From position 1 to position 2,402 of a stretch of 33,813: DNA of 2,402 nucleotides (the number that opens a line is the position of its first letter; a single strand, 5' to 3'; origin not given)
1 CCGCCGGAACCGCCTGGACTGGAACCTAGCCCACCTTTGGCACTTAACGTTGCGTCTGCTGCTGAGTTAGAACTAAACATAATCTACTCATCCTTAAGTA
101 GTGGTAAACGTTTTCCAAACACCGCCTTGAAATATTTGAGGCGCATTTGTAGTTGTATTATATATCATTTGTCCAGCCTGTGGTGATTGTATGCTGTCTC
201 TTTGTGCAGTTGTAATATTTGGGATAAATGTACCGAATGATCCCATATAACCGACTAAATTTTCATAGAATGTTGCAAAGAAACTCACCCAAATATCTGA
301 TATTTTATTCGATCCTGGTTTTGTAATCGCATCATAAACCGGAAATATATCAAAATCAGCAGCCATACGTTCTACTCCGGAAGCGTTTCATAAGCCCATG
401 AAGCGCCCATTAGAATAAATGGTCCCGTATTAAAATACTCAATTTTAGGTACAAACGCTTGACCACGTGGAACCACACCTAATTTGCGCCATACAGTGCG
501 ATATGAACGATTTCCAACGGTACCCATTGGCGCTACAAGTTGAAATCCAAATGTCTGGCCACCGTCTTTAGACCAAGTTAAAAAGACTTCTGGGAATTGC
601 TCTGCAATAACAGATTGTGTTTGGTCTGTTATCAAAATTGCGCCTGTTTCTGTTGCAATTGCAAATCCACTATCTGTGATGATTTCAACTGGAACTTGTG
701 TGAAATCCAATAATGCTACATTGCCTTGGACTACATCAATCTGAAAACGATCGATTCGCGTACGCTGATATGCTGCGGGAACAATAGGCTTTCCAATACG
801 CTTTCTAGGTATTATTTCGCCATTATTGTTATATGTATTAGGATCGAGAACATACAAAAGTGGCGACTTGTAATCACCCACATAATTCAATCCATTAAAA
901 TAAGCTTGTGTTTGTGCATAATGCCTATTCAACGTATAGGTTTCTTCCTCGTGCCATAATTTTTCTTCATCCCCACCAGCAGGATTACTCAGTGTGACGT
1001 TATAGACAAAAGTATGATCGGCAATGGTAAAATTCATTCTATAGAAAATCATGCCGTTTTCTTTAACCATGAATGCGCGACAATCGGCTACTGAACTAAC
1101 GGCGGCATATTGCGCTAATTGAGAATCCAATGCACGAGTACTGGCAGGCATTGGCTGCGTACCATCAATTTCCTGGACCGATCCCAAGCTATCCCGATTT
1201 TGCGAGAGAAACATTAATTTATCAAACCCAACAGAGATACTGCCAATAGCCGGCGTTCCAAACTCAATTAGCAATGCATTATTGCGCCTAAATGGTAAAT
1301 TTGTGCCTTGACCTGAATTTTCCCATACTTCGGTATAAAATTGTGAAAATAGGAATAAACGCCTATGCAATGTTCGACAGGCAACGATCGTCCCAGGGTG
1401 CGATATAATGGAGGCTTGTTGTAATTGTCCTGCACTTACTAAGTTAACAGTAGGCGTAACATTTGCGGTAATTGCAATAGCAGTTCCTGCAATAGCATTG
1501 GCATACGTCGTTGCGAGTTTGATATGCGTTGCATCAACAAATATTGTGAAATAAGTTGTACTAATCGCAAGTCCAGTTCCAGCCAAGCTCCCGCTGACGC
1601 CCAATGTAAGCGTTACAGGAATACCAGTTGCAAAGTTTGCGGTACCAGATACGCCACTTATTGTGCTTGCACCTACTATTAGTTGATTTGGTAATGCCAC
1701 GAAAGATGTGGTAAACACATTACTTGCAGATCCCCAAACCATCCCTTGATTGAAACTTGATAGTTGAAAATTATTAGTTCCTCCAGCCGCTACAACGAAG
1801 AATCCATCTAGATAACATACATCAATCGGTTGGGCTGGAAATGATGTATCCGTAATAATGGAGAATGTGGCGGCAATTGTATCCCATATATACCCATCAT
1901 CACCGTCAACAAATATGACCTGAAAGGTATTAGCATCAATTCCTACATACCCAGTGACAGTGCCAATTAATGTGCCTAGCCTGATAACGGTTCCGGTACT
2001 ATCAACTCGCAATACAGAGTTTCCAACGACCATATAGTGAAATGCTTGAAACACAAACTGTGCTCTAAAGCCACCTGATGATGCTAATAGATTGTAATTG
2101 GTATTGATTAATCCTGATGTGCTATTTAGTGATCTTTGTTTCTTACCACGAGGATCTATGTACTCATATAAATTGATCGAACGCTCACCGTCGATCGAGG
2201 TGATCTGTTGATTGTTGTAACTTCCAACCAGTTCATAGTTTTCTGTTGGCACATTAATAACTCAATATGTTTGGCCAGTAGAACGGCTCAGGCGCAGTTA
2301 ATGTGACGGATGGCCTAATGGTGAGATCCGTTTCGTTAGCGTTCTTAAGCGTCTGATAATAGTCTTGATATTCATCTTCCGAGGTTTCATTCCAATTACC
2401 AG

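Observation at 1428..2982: The same ~70-90 aa module is inserted into three different tail proteins (adaptor, nozzle, collar-domain fibre)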

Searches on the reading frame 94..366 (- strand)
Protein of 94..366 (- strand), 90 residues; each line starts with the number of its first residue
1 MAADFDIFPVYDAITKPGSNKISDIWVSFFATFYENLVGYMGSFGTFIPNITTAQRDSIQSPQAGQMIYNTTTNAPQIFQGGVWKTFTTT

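Call 79: search_protein_families(library=phrogs, proteins=[window:94-366:-], max_evalue=0.001)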
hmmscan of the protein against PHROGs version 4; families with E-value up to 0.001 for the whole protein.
window:94-366:- (90 aa): 3 families
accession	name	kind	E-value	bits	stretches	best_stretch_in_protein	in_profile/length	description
phrog_1325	-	unknown function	8.8e-06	26.4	1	48-88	44-82/334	-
phrog_15511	-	unknown function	3e-05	24.3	1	44-88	66-110/511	-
phrog_2295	-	unknown function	0.00058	19.5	1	46-89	520-561/1183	-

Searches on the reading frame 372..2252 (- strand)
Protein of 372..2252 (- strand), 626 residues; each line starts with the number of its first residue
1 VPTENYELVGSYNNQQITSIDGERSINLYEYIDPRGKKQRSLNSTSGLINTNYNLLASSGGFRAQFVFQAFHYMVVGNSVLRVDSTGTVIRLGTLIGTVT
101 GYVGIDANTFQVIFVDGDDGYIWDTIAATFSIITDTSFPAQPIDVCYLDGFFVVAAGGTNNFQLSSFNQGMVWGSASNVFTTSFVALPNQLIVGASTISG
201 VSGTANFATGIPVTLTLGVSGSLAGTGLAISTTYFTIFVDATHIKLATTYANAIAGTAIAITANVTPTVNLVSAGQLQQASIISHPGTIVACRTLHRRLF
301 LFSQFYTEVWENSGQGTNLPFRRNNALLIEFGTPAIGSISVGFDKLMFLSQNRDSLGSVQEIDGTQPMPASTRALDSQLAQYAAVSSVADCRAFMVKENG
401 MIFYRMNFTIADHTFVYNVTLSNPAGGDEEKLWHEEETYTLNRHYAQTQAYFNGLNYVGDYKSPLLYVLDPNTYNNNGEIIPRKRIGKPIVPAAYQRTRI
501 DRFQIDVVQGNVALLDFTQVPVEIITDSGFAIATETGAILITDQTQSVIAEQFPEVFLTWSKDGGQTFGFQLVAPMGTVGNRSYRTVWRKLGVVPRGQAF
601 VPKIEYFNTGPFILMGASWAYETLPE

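Call 6: search_protein_families(library=pfam, proteins=[window:372-2252:-], max_evalue=1)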
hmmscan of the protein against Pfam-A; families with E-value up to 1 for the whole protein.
window:372-2252:- (626 aa): 0 families

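Call 7: search_protein_families(library=phrogs, proteins=[window:372-2252:-], max_evalue=0.01)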
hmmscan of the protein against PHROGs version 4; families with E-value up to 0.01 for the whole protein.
window:372-2252:- (626 aa): 1 family
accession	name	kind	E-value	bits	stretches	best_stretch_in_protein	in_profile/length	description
phrog_578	-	connector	1.5e-58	199.5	2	279-622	179-470/486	head closure Hc3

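Call 18: search_dna_similar(query=window:372-2252:-, collection=phages, mode=protein, max_rows=30, max_evalue=0.001)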
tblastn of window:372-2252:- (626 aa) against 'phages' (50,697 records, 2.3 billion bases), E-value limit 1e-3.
Records with a match: 40; places in all: 40; records where one place covers at least 80% of the query: 0.
Best place of each record, by identity: <60% 40.
By first word of the organism name: Vibrio 18; Caudoviricetes 6; Xylella 3; Phage 2; Rhodoferax 2; Shewanella 2; Thalassomonas 2; Bacteriophage 1; Acetobacter 1; Xanthomonas 1; and 2 more.
By host as written in the record: Vibrio crassostreae 10; - 9; Rhodoferax sp. IMCC26218 2; Shewanella inventionis KX27 2; Vibrio vulnificus 2; Vibrio tasmaniensis 2; Thalassomonas loyana LMG 22536 2; Xylella fastidiosa 2; and 9 more.
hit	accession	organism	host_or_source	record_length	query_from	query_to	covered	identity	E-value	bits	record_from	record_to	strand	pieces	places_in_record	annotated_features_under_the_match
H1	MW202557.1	Caudoviricetes sp.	Manatee Spring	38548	6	623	80%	29.0%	7e-30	188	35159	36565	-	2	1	phage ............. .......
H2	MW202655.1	Bacteriophage sp.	Manatee Spring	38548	6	623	80%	29.0%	7e-30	188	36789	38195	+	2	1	phage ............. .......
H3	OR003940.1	Phage DSL-LC05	Gammaproteobacteria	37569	24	618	75%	27.8%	2e-22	159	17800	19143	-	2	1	packaged DNA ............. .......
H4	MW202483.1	Caudoviricetes sp.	Manatee Spring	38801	280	618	54%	28.0%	5e-26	120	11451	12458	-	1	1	phage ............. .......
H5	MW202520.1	Caudoviricetes sp.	Manatee Spring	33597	286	592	49%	29.3%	2e-25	118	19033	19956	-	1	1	phage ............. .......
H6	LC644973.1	Acetobacter phage phiAX1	Acetobacter sp. ATCC 21760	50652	277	617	54%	26.3%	6e-14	82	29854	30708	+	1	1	hypothetical protein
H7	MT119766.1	Xanthomonas phage PBR31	Xanthomonas campestris pv. campestris ...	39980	289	618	53%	26.7%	9e-25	116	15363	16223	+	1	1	tail tubular protein B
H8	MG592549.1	Vibrio phage 1.183.O._10N.286.48.B7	Vibrio sp.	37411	272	619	56%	24.6%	3e-18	96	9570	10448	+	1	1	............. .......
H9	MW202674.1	Caudoviricetes sp.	Manatee Spring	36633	286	592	49%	27.6%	1e-25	119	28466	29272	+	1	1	phage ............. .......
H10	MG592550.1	Vibrio phage 1.184.A._10N.286.49.A5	Vibrio cyclitrophicus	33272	277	619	55%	24.7%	1e-17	94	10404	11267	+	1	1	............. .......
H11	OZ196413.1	Vibrio phage D478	Seawater and oysters mix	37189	277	619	55%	24.1%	1e-16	91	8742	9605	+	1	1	head closure Hc3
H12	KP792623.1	Rhodoferax phage P26218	Rhodoferax sp. IMCC26218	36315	286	592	49%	26.7%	1e-22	109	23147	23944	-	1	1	hypothetical protein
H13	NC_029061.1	Rhodoferax phage P26218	Rhodoferax sp. IMCC26218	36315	286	592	49%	26.7%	1e-22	109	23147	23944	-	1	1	head closure Hc3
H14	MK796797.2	Shewanella phage X14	Shewanella inventionis KX27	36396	277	619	55%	23.8%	4e-16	89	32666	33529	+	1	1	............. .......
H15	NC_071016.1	Shewanella phage X14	Shewanella inventionis KX27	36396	277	619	55%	23.8%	4e-16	89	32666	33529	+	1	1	head closure Hc3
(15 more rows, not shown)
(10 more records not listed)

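Call 21: get_annotated_region(hit=H1, flank=6000)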
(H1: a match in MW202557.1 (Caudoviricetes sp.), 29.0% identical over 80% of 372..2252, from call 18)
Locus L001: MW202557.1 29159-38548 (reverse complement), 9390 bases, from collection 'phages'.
description: Podoviridae sp. isolate ctfPj964, complete genome.
organism: Caudoviricetes sp. (NCBI taxid 2832643)
taxonomy: Viruses; Duplodnaviria; Heunggongvirae; Uroviricota; Caudoviricetes
host: -; source: Manatee Spring; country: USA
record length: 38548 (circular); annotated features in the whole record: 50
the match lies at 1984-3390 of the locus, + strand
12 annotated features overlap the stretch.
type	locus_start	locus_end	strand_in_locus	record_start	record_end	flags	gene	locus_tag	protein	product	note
CDS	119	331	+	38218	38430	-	-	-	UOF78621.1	hypothetical protein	-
CDS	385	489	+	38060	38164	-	-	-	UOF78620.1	hypothetical protein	-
CDS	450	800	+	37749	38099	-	-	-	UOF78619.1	hypothetical protein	-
CDS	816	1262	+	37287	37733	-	-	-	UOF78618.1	hypothetical protein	-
CDS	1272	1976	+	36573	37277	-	-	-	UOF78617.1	portal protein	-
CDS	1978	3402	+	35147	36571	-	-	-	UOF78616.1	phage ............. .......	-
CDS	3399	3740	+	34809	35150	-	-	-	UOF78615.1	hypothetical protein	-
CDS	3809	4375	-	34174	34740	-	-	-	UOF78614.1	contryphan-vn-tryptophan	-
CDS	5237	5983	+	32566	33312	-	-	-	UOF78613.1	hypothetical protein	-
CDS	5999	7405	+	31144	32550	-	-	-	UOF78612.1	hypothetical protein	-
CDS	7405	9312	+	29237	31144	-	-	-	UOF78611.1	hypothetical protein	-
CDS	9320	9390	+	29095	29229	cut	-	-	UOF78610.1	hypothetical protein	-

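Call 52: search_solved_structures(query=window:372-2252:-, max_evalue=1, show_alignments=1)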
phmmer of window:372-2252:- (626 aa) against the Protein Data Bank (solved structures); distinct sequences matched with E-value up to 1: 1.
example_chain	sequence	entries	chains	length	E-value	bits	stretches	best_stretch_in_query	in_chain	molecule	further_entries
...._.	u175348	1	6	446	0.065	15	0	84-177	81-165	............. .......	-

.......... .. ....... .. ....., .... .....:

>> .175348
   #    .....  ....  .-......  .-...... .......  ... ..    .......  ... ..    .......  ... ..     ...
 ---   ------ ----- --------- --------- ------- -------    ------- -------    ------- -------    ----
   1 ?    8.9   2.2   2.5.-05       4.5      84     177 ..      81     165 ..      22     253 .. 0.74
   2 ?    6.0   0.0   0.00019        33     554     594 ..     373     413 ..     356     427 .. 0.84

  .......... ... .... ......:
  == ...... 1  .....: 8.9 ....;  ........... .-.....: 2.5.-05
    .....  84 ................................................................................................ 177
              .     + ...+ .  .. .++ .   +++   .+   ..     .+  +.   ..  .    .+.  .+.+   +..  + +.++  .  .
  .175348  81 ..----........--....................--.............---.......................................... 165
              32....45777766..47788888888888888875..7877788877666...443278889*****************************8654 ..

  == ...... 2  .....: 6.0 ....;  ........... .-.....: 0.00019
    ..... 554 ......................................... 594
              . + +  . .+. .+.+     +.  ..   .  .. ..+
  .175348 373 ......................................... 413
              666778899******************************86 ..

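Call 62: search_protein_families(library=ncbifam, proteins=[window:372-2252:-], max_evalue=0.1)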
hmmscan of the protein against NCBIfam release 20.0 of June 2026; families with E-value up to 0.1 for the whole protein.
window:372-2252:- (626 aa): 0 families

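Call 73: find_related_loci(query=window:372-2252:-, collection=viral_contigs, flank=10000)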
Query window:372-2252:- (626 aa) in viral_contigs; peptide patterns used: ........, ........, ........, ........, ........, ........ (x = any residue, [..] = any of these).
19 stretches matched a pattern; 14 encode a relative of the query (tblastn E <= 1e-3); 13 distinct loci.
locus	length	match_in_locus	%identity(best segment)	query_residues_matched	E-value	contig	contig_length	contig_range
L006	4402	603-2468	60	3-626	0e+0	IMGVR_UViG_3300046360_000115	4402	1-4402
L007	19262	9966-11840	60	1-626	0e+0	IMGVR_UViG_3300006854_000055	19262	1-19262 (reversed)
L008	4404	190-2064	59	1-626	0e+0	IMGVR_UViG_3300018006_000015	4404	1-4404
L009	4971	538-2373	60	3-626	0e+0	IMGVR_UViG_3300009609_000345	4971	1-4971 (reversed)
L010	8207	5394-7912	61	3-626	0e+0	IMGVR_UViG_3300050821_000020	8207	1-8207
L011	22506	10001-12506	57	1-626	0e+0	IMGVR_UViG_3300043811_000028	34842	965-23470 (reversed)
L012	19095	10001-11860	54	3-626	0e+0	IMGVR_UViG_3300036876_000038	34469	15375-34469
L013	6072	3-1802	55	23-626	0e+0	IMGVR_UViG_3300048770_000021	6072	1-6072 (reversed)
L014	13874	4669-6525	53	4-626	0e+0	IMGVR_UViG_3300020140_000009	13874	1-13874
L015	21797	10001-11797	52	4-626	0e+0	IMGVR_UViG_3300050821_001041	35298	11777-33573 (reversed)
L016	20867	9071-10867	52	4-626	0e+0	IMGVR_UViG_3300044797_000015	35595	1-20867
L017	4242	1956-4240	51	3-470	2e-169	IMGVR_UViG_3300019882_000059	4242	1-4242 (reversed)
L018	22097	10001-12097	53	3-626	0e+0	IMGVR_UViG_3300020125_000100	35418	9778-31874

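Call 95: find_related_loci(query=window:372-2252:-, collection=genome_contigs, flank=3000)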
Query window:372-2252:- (626 aa) in genome_contigs; peptide patterns used: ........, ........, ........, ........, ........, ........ (x = any residue, [..] = any of these).
21 stretches matched a pattern, but none encodes a relative of the query by tblastn (E <= 1e-3).
